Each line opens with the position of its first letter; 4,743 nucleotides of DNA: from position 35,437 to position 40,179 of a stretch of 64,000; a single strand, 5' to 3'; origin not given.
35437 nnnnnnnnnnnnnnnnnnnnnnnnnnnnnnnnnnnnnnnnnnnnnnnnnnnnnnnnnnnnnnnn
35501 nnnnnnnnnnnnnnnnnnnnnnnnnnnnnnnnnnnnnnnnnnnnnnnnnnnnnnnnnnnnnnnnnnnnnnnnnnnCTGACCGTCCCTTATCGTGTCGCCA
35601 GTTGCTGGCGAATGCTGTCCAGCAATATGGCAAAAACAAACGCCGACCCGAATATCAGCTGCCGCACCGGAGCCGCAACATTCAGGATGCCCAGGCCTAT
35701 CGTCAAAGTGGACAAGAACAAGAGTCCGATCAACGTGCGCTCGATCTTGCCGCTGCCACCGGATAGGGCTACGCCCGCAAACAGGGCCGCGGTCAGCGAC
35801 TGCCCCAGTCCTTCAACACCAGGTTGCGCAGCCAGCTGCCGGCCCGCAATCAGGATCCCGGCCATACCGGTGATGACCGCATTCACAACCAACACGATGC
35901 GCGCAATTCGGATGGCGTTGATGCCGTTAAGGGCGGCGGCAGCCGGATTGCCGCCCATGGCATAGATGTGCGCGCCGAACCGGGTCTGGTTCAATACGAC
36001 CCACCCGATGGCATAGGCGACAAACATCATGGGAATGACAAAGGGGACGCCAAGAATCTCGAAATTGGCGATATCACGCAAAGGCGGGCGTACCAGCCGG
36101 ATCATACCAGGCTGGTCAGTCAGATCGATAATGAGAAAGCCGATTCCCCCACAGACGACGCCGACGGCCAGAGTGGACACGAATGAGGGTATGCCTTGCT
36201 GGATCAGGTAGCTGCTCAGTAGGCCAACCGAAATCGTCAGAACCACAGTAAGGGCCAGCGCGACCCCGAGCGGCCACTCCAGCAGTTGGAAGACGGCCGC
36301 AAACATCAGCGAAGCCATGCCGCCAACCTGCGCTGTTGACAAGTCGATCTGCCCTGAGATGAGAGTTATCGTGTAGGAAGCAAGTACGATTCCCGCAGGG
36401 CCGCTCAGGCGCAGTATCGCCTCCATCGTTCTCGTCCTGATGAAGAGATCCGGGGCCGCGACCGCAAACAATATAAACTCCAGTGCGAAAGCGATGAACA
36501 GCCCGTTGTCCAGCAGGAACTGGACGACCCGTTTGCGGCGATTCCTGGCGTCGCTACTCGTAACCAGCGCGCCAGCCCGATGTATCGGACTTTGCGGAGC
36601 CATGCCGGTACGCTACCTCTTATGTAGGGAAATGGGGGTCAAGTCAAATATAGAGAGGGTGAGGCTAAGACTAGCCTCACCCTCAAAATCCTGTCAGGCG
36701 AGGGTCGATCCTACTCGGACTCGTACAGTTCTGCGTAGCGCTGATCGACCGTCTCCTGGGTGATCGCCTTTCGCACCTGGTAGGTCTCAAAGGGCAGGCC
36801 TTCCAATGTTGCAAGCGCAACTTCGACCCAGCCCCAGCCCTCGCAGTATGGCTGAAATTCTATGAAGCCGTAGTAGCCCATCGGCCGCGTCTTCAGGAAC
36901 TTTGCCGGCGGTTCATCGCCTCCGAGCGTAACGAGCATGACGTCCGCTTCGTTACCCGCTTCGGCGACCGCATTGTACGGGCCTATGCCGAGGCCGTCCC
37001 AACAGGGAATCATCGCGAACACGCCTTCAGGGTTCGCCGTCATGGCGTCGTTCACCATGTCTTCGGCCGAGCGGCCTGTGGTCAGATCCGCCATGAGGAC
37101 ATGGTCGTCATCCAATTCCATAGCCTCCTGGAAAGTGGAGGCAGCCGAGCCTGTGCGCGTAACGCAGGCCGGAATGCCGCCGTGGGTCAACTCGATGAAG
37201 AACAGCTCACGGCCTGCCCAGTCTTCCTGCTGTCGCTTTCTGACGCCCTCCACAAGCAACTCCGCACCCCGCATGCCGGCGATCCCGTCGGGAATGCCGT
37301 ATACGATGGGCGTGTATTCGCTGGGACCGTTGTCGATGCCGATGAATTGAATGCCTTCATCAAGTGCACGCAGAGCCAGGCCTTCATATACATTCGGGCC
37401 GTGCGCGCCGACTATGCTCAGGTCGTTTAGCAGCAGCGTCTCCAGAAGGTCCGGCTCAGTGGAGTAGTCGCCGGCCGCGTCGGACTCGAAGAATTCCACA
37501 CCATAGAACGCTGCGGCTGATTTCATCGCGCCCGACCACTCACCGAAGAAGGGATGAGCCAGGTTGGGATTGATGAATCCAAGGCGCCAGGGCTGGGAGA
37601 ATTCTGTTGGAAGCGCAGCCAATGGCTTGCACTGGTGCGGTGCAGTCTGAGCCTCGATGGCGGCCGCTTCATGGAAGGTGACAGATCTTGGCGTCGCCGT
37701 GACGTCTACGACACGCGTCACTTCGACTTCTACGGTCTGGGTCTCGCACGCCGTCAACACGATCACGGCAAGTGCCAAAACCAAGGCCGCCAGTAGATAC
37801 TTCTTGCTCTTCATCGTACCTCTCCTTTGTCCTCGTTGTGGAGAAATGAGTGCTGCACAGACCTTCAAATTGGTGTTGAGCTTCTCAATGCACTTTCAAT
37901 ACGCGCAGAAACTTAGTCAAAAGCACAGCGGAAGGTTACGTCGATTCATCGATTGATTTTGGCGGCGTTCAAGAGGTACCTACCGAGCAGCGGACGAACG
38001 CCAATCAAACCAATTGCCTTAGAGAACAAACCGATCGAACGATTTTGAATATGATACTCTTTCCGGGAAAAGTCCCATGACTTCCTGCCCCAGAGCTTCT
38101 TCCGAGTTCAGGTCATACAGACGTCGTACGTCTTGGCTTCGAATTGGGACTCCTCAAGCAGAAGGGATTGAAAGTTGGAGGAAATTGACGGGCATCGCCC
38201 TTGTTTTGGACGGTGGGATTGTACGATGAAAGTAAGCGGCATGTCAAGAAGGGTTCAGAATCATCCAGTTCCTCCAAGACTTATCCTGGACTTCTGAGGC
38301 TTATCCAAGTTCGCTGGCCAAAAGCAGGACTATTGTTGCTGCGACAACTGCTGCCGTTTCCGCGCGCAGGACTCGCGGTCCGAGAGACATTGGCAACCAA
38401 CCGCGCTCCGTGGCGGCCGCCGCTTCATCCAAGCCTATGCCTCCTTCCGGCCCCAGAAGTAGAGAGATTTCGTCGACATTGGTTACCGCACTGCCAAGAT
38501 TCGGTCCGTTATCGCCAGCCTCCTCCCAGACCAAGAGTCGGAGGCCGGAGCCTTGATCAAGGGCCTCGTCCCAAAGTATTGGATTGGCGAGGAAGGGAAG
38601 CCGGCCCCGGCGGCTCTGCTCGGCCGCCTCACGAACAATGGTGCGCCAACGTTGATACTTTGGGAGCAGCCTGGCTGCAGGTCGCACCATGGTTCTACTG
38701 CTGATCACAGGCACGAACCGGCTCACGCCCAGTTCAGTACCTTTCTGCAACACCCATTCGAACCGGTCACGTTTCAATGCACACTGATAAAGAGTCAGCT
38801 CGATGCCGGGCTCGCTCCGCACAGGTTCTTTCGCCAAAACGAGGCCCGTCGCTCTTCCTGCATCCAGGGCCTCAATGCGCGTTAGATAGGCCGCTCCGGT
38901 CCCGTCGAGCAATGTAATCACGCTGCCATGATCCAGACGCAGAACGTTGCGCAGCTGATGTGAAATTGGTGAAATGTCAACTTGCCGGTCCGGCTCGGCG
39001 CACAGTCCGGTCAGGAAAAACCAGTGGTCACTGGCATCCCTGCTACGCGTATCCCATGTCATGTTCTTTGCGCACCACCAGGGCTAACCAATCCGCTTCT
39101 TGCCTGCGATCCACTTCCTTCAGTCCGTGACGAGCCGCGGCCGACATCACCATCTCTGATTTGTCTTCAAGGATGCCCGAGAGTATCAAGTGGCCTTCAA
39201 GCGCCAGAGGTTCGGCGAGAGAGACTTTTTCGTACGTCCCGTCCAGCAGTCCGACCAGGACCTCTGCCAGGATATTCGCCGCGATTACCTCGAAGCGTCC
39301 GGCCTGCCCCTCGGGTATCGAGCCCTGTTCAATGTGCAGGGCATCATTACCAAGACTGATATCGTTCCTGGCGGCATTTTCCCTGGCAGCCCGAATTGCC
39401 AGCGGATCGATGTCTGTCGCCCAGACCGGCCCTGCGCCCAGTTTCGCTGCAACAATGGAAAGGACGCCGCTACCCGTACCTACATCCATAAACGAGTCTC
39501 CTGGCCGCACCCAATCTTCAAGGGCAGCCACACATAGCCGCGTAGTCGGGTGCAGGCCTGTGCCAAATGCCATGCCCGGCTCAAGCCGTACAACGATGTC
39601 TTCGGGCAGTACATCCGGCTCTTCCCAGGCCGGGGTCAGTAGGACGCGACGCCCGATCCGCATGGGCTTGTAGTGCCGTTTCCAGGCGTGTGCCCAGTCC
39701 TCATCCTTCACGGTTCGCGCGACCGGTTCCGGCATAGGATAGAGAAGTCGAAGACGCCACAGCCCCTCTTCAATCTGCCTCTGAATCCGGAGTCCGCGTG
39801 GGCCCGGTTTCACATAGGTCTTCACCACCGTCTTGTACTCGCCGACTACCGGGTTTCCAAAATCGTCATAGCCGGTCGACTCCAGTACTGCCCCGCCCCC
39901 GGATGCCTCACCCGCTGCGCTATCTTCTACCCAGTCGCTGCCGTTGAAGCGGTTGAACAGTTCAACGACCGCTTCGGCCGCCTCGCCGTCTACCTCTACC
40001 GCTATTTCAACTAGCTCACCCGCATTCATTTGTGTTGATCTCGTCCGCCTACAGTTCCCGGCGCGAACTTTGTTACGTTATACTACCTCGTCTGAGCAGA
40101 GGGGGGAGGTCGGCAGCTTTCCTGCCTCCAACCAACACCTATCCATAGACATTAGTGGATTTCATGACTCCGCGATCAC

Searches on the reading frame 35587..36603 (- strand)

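Call 56: search_protein_families(library=pfam, proteins=[window:35587-36603:-], max_evalue=0.0001)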
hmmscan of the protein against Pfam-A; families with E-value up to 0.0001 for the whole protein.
window:35587-36603:- (338 aa): 1 family
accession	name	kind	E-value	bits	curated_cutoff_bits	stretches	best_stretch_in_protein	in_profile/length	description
PF02653.21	BPD_transp_2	-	9e-17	61.5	26.8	1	60-325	2-268/269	Branched-chain amino acid transport system / permease component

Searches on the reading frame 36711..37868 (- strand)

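Call 56: search_protein_families(library=pfam, proteins=[window:36711-37868:-], max_evalue=0.0001)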
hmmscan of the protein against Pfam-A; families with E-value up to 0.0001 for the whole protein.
window:36711-37868:- (385 aa): 1 family
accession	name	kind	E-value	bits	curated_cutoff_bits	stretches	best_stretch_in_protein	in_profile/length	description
PF13407.12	Peripla_BP_4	-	2.5e-08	34.3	35.1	1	97-357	2-256/258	Periplasmic binding protein domain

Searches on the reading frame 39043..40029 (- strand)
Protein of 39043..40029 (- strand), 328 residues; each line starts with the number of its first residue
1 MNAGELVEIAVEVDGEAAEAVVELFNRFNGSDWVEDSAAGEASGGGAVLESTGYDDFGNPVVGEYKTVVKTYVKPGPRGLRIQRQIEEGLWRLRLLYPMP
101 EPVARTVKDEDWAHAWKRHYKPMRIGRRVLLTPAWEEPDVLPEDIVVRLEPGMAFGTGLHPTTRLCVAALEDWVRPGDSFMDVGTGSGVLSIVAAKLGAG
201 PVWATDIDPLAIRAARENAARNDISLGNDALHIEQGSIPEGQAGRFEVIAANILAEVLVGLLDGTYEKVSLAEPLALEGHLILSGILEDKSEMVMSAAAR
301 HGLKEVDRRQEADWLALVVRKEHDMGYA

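Call 56: search_protein_families(library=pfam, proteins=[window:39043-40029:-], max_evalue=0.0001)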
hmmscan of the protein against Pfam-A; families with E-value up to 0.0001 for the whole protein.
window:39043-40029:- (328 aa): 4 families
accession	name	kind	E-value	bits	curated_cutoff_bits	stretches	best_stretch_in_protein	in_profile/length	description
PF06325.19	PrmA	-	1.8e-71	241.5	22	1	7-321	3-295/296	Ribosomal protein L11 methyltransferase (PrmA)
PF13847.12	Methyltransf_31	-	1e-07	32.2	27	1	177-267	4-95/145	Methyltransferase domain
PF05175.20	MTS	-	6.7e-07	29.5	23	1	150-252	7-105/170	Methyltransferase small domain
PF13649.12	Methyltransf_25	-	1.6e-05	26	27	1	181-230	2-47/97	Methyltransferase domain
